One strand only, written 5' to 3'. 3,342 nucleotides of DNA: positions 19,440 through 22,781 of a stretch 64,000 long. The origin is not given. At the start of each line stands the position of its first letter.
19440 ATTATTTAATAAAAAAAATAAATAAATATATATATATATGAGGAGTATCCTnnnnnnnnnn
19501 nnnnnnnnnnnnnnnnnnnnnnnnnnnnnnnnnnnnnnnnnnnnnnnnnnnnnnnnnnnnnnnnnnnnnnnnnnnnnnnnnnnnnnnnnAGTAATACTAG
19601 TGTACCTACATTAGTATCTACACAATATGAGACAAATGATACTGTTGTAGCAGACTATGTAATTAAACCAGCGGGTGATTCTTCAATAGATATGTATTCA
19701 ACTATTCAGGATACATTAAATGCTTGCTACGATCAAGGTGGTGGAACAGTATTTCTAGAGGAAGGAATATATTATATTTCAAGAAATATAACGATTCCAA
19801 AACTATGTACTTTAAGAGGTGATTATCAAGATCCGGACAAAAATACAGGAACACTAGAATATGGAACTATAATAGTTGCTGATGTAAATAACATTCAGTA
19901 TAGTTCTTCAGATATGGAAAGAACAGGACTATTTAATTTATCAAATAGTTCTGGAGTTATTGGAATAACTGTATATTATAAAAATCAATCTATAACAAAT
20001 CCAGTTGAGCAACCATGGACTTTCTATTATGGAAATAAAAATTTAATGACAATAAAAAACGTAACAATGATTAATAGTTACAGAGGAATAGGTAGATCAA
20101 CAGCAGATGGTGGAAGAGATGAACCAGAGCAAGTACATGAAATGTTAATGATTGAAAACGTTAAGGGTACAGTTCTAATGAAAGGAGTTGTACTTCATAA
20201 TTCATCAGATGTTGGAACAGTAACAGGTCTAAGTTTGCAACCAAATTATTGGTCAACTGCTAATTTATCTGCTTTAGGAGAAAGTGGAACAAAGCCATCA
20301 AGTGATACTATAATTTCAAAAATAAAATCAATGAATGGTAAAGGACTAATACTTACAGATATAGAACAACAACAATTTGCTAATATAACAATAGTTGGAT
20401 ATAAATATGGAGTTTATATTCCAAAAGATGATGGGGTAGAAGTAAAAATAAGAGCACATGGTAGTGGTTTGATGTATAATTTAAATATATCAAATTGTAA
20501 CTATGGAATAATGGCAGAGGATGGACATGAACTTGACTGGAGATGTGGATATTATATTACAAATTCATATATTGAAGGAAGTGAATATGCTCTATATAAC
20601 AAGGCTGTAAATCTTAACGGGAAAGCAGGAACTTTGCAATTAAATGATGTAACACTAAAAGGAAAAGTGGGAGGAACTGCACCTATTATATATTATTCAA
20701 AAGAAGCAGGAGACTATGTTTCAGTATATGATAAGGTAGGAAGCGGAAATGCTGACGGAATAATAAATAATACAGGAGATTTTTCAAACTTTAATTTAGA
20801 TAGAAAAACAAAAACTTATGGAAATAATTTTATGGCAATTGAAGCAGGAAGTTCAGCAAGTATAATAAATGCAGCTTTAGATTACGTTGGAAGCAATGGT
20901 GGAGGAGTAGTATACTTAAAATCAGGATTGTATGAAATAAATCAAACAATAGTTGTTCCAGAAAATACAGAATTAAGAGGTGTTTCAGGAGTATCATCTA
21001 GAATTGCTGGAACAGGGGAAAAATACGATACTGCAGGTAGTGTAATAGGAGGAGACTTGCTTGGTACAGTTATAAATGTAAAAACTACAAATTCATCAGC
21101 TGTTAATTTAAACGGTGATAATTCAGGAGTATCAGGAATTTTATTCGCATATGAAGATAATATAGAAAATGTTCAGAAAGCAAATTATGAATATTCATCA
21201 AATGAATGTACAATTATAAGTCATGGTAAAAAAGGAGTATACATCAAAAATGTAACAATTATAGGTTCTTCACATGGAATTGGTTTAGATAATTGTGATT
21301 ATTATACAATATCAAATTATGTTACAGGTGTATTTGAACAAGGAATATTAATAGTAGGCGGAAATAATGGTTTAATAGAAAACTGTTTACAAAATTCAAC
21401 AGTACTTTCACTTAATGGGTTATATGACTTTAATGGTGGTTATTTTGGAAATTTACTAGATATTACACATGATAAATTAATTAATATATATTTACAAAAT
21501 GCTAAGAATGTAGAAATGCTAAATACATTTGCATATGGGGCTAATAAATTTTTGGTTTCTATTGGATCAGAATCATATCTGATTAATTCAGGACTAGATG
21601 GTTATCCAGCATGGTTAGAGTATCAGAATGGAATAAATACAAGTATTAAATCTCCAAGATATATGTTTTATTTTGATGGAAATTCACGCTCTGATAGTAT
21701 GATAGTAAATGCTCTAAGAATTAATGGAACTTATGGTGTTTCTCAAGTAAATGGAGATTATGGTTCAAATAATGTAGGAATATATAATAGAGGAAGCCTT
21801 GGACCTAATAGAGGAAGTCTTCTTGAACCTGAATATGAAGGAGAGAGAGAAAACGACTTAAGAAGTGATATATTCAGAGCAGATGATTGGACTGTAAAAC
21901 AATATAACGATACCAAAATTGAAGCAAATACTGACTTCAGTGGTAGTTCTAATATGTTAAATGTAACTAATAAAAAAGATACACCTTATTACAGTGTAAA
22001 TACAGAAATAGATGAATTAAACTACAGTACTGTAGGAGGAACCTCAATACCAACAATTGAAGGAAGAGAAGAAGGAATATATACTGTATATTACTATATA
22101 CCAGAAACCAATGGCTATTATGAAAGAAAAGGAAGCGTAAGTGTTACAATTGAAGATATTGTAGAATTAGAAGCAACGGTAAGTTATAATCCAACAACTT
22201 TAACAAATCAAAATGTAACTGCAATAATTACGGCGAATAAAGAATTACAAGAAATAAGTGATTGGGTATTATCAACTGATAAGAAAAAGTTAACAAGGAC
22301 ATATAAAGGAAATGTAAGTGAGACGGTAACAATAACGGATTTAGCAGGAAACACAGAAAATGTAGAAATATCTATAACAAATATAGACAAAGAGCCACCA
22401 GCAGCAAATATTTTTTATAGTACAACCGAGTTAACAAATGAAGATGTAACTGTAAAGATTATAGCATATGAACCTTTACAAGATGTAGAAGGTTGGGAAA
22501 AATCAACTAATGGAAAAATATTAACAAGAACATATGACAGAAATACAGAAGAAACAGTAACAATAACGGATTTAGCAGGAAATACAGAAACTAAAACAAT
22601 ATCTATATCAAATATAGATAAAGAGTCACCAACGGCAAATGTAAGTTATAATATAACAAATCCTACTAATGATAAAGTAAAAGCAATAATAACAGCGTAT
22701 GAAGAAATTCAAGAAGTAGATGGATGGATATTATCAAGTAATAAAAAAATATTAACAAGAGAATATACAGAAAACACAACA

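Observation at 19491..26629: Self-contained cohesin-dockerin display pair: a giant beta-helix enzyme with a dockerin, next to a sortase-anchored cohesin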

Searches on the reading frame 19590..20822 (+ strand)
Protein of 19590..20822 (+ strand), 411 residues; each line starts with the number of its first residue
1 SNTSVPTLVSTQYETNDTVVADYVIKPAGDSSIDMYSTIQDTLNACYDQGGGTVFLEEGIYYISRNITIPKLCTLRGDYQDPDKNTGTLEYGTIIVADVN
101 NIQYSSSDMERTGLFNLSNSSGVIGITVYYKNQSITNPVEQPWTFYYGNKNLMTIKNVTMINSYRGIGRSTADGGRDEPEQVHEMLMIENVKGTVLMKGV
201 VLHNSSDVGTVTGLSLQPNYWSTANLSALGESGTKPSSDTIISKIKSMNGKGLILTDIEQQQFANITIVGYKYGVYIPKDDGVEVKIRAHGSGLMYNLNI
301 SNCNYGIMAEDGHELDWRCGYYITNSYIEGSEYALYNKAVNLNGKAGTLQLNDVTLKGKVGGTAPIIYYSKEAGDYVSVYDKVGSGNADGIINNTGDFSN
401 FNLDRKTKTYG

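Call 6: search_protein_families(library=pfam, proteins=[window:19590-20822:+], max_evalue=10)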
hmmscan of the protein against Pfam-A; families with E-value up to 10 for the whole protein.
seq(411 aa): 1 family
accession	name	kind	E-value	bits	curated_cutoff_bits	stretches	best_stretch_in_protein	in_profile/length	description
PF12708.12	Pect-lyase_RHGA_epim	-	0.00046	20.5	27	1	29-227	11-182/213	Rhamnogalacturonase A/epimerase, pectate lyase-like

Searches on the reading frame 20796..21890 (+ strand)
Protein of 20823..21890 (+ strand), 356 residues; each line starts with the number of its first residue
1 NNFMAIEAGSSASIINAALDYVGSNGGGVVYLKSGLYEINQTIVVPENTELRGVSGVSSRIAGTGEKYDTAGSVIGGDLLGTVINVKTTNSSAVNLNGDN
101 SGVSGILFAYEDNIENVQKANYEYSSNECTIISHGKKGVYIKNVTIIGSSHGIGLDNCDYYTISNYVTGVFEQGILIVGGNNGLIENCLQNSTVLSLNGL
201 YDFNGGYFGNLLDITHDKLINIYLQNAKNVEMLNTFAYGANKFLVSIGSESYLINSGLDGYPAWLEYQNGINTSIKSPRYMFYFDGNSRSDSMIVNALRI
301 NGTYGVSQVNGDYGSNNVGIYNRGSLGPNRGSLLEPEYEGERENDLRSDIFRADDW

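Call 6: search_protein_families(library=pfam, proteins=[window:20823-21890:+], max_evalue=10)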
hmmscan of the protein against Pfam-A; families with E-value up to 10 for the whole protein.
seq(356 aa): 0 families

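Call 76: search_solved_structures(query=A7, max_evalue=10, show_alignments=4)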
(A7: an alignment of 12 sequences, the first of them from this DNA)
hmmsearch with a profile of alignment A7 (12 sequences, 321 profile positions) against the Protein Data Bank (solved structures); distinct sequences matched with E-value up to 10: 11.
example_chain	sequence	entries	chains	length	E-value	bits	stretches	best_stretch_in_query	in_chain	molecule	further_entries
2pyg_A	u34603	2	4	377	3.7e-06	29.2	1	22-53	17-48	Poly(beta-D-mannuronate) C5 epimerase 4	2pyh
5lw3_A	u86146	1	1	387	1.4e-05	27.2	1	22-67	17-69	Poly(beta-D-mannuronate) C5 epimerase 6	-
7c7d_A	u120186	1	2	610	3.4e-05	26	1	25-69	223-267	alpha-1,3-glucanase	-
5m5z_A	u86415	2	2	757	0.00016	23.8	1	21-67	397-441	Beta-1,3-glucanase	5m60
3eqn_A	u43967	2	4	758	0.00019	23.5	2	20-67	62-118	Glucan 1,3-beta-glucosidase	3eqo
8jhh_A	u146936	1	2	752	0.00038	22.6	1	15-67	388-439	MnLam55A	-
8xfq_A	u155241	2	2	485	0.0004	22.5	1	20-53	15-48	mannuronan 5-epimerase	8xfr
8ja4_A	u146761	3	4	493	0.00041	22.5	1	20-53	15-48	mannuronan 5-epimerase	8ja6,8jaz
1rmg_A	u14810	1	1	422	0.12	14.3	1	34-57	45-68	RHAMNOGALACTURONASE A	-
9lhr_A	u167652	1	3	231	1.4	10.9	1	44-65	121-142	DUF3494 domain-containing protein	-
7kso_F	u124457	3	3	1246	1.8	10.4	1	137-198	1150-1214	Protein Jumonji | JARID2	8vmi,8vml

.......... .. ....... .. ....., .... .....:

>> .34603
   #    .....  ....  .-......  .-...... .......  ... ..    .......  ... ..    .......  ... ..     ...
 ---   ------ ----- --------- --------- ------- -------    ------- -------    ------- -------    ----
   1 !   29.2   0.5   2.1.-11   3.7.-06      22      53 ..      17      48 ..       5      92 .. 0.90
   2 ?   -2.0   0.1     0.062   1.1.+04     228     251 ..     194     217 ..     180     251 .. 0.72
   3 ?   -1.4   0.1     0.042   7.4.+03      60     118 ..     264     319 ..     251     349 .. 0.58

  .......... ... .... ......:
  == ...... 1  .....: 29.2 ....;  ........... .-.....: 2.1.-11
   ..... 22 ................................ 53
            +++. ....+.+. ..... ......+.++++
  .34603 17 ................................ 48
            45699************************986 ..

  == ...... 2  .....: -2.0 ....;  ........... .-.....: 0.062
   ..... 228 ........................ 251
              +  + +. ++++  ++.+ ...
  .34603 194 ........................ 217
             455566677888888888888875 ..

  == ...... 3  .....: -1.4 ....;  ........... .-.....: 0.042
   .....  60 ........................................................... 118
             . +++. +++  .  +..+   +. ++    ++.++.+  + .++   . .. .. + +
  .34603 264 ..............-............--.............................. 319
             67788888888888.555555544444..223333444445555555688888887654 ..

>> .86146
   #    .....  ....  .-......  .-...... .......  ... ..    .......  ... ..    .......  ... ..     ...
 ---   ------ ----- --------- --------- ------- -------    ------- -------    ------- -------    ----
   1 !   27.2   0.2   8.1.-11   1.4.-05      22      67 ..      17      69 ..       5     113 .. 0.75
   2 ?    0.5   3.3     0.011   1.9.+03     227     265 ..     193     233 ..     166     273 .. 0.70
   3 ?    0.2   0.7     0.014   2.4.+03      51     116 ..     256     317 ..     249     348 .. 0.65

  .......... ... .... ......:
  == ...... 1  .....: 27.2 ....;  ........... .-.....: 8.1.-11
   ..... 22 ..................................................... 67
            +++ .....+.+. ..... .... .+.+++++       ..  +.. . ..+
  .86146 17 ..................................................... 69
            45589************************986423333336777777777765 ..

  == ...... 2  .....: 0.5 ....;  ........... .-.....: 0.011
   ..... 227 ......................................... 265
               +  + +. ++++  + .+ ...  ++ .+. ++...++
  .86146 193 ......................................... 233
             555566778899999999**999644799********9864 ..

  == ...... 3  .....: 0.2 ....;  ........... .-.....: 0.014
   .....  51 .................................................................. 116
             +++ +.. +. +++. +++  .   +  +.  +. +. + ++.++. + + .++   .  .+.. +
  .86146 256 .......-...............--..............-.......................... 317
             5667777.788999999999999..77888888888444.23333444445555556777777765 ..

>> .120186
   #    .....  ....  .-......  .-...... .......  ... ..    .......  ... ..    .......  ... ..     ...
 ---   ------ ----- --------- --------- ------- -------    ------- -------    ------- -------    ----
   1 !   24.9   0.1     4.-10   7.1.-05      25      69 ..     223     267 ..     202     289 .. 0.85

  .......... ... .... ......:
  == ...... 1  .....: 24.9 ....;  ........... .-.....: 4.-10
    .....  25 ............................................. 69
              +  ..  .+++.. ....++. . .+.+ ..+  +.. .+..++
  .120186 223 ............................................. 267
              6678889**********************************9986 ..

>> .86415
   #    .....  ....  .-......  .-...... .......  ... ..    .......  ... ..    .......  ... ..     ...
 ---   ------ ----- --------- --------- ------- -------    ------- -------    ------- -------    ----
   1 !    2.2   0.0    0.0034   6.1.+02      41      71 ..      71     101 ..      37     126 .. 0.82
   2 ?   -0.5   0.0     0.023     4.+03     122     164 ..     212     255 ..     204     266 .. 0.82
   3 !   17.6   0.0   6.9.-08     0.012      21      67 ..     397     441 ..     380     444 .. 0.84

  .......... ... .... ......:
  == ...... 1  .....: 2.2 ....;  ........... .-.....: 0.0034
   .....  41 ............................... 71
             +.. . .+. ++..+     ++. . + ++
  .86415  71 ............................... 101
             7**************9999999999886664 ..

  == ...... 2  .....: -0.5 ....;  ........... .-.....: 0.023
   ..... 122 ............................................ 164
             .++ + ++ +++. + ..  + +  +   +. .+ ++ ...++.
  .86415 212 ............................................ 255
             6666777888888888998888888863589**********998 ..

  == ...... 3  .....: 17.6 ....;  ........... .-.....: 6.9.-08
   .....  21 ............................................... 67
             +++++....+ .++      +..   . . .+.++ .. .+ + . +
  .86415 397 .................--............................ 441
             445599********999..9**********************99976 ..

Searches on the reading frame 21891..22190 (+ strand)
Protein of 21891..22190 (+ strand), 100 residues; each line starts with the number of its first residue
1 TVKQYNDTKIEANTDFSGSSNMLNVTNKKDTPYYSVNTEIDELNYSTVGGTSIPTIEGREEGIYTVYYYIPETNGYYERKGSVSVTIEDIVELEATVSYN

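Call 6: search_protein_families(library=pfam, proteins=[window:21891-22190:+], max_evalue=10)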
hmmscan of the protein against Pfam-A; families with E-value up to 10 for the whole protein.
seq(100 aa): 1 family
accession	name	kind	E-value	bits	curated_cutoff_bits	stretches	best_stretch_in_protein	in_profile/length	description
PF17583.7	DUF5484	-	0.12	12.5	27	1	22-40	14-32/43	Family of unknown function (DUF5484)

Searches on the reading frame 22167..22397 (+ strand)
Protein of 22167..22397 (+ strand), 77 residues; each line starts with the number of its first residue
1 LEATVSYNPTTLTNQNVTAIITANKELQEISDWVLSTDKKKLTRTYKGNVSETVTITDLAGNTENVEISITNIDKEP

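Call 69: search_solved_structures(query=A6, max_evalue=10, show_alignments=2)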
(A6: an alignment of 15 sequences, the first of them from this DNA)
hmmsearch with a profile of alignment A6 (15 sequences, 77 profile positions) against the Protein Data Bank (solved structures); distinct sequences matched with E-value up to 10: 16.
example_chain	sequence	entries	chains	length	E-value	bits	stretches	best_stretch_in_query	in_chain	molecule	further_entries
3i1e_A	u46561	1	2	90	0.046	17.1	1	21-76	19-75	Lin2157 protein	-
2kjk_A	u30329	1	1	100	0.052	16.9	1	21-76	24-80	Lin2157 protein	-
9f8y_D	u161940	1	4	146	0.92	12.9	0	21-43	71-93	RSVF-multi-3.5 designed scaffold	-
9fyx_A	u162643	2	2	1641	0.96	12.9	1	5-48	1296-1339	DNA-directed RNA polymerase subunit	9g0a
29tk_A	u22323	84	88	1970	1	12.8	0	5-48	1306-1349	DNA-directed RNA polymerase subunit | DNA-directed RNA polymerase II subunit RPB1 | RPB1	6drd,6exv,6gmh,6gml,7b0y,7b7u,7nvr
5flm_A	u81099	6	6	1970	1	12.8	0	5-48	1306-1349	DNA-DIRECTED RNA POLYMERASE | DNA-directed RNA polymerase II subunit RPB1 | DNA-directed RNA polymerase subunit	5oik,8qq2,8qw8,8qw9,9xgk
7ena_PA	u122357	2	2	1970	1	12.8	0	5-48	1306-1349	RPB1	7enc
28jc_A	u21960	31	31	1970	1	12.8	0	5-48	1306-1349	DNA-directed RNA polymerase II subunit RPB1 | RPB1 | DNA-directed RNA polymerase subunit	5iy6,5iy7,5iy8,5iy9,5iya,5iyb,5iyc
9mlc_A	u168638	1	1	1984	1.1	12.8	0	5-48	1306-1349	DNA-directed RNA polymerase II subunit RPB1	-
29vf_A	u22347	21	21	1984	1.1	12.8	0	5-48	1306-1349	DNA-directed RNA polymerase subunit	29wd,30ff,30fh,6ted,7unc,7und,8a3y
7ycx_1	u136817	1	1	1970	1.1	12.7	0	5-48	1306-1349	DNA-directed RNA polymerase II subunit RPB1,DNA-directed RNA polymerase II subunit RPB1, C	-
8rw9_E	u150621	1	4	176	4.9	10.6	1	4-55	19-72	S-layer protein sap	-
8rwf_A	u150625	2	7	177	5.3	10.5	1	4-55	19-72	S-layer protein sap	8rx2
7ega_o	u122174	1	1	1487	5.8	10.4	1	5-48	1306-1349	DNA-directed RNA polymerase subunit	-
6h3j_C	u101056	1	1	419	6.2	10.3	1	29-74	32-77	Plug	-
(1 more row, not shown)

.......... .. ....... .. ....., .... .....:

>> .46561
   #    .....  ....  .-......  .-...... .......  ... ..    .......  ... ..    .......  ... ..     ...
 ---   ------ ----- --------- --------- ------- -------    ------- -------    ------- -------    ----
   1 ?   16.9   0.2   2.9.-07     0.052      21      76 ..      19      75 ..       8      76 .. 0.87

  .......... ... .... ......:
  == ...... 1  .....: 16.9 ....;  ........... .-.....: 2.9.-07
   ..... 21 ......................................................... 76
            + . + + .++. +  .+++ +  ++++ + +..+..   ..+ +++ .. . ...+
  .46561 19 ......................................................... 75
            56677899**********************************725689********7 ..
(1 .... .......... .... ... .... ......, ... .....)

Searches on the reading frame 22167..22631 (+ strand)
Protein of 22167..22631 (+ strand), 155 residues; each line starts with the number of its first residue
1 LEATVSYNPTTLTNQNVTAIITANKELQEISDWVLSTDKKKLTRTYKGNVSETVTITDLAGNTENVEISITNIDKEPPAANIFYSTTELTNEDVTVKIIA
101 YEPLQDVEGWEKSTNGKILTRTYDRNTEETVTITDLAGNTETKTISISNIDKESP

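Call 6: search_protein_families(library=pfam, proteins=[window:22167-22631:+], max_evalue=10)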
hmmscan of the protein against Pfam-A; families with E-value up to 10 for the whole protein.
seq(155 aa): 7 families
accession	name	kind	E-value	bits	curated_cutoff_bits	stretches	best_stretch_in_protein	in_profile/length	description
PF19077.6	Big_13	-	0.0014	19.5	27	2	128-147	78-97/102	Bacterial Ig-like domain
PF21595.3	CCL2-like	-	0.0014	19.2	27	1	31-74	6-48/127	CCL2 lectin-like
PF12245.14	Big_3_2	-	0.018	15.7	23.3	2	69-143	37-113/122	Bacterial Ig-like domain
PF01329.24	Pterin_4a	-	0.08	13.5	26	1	24-54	9-39/91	Pterin 4 alpha carbinolamine dehydratase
PF13230.11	GATase_4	-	0.11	11.8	23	1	87-120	214-247/272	Glutamine amidotransferases class-II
PF07141.16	Phage_term_sma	-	0.14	12.4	22.8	1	41-80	81-117/174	Putative bacteriophage terminase small subunit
PF17963.7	Big_9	-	0.51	11.7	23.6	2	114-147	70-88/89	Bacterial Ig domain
